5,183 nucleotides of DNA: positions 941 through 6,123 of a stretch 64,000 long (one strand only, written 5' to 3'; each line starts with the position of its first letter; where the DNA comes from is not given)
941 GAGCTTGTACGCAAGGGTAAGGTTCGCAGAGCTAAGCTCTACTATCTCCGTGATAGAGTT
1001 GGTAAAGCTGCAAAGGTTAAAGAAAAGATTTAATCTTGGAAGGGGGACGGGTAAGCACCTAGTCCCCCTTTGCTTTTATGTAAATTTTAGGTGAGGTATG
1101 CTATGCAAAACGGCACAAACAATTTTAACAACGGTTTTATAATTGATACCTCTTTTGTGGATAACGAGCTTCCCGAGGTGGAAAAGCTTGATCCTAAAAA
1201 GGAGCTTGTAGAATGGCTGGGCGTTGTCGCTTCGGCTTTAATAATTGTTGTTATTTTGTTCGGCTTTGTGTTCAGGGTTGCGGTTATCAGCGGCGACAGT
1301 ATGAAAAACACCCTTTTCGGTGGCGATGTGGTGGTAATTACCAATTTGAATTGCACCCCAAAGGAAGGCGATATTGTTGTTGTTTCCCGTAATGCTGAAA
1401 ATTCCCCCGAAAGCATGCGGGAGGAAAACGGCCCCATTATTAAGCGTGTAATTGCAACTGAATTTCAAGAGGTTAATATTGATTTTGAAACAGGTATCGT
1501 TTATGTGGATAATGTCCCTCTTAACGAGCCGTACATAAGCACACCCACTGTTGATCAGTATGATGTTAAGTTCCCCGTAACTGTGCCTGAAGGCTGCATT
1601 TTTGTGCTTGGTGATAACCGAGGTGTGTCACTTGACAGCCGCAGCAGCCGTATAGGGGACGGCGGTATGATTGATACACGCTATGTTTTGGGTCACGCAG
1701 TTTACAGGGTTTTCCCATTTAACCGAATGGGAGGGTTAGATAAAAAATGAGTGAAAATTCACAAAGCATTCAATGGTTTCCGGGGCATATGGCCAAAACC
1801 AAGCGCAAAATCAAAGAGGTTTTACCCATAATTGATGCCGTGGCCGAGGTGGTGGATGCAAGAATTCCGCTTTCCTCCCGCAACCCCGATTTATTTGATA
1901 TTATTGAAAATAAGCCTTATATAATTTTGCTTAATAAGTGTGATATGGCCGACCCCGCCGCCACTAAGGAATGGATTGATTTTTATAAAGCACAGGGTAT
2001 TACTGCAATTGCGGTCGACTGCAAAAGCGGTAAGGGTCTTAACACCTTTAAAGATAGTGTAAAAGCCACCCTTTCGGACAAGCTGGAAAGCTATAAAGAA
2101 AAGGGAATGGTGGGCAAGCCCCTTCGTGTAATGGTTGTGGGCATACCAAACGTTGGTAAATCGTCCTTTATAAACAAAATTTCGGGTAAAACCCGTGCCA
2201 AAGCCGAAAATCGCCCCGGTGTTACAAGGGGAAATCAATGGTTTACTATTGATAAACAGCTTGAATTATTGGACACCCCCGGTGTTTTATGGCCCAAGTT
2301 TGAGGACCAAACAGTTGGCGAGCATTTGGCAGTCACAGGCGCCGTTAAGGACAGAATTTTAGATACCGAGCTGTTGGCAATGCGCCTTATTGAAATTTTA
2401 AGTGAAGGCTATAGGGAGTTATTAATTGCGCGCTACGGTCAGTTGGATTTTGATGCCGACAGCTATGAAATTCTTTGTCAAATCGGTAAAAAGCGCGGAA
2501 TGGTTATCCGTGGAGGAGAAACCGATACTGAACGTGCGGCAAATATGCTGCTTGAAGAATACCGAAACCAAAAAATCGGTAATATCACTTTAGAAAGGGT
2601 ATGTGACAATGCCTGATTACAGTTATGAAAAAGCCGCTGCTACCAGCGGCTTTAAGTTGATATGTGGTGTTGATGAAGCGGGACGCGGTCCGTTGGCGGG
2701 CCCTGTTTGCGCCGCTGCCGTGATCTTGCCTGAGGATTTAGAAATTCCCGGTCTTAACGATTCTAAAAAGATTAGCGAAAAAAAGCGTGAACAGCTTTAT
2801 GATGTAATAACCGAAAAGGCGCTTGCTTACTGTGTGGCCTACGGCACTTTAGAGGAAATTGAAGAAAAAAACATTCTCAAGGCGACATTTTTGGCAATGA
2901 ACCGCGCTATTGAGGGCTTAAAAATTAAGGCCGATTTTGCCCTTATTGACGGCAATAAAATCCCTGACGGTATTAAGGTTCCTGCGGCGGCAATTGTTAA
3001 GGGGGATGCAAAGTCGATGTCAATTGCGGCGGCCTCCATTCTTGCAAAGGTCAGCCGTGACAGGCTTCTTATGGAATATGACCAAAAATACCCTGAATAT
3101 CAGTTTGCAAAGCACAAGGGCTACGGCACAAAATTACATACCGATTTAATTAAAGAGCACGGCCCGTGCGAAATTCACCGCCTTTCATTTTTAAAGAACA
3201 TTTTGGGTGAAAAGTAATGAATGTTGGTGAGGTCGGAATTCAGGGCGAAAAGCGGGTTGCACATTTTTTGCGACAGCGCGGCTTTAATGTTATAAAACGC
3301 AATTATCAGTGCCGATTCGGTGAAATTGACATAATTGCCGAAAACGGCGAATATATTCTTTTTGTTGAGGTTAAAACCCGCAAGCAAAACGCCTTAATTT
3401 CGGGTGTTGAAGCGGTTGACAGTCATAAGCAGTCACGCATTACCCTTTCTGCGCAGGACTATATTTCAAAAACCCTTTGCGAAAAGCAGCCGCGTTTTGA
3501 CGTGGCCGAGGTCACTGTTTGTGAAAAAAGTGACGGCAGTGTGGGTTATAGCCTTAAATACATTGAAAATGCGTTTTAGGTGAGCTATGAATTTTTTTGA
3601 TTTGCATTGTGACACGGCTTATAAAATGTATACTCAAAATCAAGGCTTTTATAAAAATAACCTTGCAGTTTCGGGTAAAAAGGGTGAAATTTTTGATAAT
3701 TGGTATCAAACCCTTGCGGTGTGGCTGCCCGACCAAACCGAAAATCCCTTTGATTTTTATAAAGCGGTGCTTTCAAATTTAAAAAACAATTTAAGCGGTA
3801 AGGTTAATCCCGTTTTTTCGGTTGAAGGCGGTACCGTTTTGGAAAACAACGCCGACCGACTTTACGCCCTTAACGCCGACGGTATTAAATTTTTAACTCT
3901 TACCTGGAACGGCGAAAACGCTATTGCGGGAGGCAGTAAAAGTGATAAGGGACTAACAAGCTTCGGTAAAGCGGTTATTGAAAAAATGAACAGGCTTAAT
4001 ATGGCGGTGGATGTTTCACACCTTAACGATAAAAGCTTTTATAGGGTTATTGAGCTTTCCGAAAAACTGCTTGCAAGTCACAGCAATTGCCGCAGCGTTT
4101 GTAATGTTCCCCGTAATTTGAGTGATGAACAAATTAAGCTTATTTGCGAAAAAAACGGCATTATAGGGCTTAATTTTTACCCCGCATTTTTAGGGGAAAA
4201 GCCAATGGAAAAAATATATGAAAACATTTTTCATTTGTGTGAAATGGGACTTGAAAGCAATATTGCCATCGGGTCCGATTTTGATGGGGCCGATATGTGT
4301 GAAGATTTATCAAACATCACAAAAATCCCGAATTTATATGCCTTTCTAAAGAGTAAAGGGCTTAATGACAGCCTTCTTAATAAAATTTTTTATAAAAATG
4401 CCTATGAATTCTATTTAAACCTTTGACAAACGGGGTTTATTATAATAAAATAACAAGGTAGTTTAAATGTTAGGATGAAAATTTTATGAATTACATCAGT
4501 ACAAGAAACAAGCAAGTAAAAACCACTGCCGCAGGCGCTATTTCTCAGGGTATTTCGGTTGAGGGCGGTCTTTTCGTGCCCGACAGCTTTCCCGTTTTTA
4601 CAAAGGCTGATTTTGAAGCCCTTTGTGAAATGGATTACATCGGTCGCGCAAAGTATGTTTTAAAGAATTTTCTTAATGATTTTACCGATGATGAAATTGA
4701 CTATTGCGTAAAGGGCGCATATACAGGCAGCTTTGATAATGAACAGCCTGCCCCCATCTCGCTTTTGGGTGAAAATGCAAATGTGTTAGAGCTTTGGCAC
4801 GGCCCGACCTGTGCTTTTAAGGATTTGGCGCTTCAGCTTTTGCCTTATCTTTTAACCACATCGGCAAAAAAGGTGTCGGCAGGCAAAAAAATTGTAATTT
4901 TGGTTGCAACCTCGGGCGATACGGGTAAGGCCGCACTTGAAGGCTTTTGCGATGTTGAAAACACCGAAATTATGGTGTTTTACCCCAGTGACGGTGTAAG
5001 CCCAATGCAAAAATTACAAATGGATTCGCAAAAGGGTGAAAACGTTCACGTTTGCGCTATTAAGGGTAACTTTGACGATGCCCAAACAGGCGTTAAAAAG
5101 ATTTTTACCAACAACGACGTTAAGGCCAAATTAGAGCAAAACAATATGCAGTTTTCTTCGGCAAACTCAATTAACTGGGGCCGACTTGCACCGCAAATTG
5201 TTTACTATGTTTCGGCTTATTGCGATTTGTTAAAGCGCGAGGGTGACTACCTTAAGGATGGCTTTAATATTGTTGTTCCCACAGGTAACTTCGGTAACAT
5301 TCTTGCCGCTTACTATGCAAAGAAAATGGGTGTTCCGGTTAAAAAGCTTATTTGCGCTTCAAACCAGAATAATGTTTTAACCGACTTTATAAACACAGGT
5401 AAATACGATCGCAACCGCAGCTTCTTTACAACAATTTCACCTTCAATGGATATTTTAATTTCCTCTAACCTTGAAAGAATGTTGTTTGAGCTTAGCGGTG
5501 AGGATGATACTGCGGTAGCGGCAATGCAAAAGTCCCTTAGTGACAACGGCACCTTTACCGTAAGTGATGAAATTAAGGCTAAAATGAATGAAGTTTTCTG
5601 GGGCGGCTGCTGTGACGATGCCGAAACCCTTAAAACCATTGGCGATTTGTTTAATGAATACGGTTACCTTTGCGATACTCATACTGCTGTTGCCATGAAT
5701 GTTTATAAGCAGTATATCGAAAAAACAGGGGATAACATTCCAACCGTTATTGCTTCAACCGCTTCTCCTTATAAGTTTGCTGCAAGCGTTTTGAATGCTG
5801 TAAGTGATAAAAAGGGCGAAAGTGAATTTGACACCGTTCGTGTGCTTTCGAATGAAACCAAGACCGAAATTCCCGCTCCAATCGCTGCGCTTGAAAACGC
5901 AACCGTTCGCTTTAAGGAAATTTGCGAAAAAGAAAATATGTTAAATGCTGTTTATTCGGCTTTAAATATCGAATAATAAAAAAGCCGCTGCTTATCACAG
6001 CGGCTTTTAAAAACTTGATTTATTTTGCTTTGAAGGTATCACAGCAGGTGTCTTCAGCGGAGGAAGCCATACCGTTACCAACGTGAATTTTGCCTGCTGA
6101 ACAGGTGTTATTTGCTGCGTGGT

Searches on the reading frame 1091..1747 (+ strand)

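Call 49: search_protein_families(library=pfam, proteins=[window:1091-1747:+], max_evalue=0.0001)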
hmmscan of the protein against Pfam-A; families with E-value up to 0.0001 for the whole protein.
window:1091-1747:+ (219 aa): 1 family
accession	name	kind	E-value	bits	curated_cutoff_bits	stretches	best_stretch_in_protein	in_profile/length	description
PF10502.14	Peptidase_S26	-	3.5e-28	99.1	22.9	1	40-207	2-167/168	Signal peptidase, peptidase S26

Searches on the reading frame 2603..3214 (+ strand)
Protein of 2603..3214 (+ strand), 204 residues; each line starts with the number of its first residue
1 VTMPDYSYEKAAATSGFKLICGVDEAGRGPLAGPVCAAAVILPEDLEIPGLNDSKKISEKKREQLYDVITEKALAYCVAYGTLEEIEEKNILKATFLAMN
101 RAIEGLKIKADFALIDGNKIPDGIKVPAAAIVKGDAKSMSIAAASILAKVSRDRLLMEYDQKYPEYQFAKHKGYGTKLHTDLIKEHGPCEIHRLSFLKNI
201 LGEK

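Call 49: search_protein_families(library=pfam, proteins=[window:2603-3214:+], max_evalue=0.0001)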
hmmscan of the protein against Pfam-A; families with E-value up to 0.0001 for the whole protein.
window:2603-3214:+ (204 aa): 1 family
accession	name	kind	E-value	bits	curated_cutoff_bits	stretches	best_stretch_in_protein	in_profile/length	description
PF01351.25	RNase_HII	-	5.6e-43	147.6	25.8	1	21-197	1-197/199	Ribonuclease HII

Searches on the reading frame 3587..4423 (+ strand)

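Call 49: search_protein_families(library=pfam, proteins=[window:3587-4423:+], max_evalue=0.0001)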
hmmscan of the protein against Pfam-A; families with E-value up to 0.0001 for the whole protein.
window:3587-4423:+ (279 aa): 1 family
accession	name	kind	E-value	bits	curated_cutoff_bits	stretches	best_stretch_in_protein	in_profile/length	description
PF01244.27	Peptidase_M19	-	1.3e-63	215.5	26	1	68-273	100-314/319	Membrane dipeptidase (Peptidase family M19)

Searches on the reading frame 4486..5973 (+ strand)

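Call 49: search_protein_families(library=pfam, proteins=[window:4486-5973:+], max_evalue=0.0001)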
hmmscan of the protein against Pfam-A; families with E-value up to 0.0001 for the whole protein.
window:4486-5973:+ (496 aa): 3 families
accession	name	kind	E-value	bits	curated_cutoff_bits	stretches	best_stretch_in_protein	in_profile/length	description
PF14821.11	Thr_synth_N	-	6.7e-16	58.6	25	1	2-79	1-79/79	Threonine synthase N terminus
PF00291.31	PALP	-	3.5e-15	56.6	35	1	104-347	30-253/295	Pyridoxal-phosphate dependent enzyme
PF24857.1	THR4_C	-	1e-09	38.8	27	1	400-455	1-55/85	Threonine synthase, C-terminal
